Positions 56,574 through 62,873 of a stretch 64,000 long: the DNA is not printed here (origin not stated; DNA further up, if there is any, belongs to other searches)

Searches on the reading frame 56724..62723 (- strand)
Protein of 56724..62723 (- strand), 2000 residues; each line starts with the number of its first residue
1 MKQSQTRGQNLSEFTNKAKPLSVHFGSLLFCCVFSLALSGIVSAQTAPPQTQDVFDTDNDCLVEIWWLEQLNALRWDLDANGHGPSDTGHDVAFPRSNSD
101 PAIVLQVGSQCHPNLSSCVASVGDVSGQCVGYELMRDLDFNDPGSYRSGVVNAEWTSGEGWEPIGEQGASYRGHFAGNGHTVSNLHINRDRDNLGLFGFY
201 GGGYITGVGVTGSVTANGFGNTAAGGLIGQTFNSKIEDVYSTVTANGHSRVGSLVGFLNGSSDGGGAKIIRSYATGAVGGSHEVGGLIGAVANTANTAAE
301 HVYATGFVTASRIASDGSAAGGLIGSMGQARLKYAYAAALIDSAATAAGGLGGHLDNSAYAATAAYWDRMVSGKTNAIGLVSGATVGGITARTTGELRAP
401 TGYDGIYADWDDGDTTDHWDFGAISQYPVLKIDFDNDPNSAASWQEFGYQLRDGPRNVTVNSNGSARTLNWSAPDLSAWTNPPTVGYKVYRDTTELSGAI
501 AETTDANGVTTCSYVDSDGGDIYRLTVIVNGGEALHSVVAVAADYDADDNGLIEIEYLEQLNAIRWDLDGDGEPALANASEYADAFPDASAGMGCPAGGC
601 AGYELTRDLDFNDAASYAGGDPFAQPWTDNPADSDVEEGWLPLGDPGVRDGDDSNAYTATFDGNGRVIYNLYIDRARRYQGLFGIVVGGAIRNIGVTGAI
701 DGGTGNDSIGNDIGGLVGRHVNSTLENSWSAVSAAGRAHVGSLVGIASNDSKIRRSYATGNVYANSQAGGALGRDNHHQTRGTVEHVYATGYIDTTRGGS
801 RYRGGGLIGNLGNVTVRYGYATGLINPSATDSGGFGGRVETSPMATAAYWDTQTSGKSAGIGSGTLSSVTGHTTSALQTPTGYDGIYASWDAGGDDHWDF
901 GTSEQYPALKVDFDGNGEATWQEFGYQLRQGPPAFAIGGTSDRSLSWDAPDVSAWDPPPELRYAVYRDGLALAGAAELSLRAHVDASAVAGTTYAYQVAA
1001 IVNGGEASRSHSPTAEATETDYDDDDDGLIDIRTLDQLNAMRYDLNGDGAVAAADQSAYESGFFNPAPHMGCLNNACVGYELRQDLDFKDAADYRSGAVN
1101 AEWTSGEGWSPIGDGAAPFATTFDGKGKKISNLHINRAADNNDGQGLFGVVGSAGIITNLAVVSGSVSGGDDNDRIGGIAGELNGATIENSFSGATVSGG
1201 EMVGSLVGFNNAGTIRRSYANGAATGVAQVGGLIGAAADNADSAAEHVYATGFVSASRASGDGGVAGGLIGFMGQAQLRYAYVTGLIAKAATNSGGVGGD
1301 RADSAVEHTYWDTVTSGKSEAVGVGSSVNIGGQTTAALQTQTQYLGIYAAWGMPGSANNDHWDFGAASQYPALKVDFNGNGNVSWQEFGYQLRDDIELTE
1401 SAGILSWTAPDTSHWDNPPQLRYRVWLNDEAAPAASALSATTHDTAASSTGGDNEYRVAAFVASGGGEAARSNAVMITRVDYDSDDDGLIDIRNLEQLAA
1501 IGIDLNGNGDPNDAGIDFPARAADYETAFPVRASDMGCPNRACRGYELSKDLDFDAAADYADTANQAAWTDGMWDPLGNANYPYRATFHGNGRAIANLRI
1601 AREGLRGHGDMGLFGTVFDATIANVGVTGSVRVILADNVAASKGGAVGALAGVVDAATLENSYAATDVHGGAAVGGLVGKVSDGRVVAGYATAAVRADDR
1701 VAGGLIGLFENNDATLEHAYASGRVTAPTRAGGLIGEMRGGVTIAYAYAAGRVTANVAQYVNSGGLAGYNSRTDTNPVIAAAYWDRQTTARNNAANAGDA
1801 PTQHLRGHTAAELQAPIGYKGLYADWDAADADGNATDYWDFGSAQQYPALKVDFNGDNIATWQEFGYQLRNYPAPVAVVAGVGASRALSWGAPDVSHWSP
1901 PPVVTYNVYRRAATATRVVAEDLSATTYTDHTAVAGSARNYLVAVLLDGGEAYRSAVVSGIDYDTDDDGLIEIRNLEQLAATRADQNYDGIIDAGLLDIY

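Call 65: search_protein_families(library=pfam, proteins=[window:56724-62723:-], max_evalue=0.01)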
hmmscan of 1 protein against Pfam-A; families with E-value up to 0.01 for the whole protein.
window:56724-62723:- (2000 aa): 3 families
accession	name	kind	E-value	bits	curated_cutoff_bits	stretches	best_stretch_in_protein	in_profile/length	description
PF18370.7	RGI_lyase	-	4.1e-10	40.3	27.8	0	956-1012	29-82/86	Rhamnogalacturonan I lyases beta-sheet domain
PF07581.17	Glug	-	5.3e-09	36.3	20.5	2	737-762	2-27/28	The GLUG motif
PF00041.27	fn3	-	0.0014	19.2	25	0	455-504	3-47/84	Fibronectin type III domain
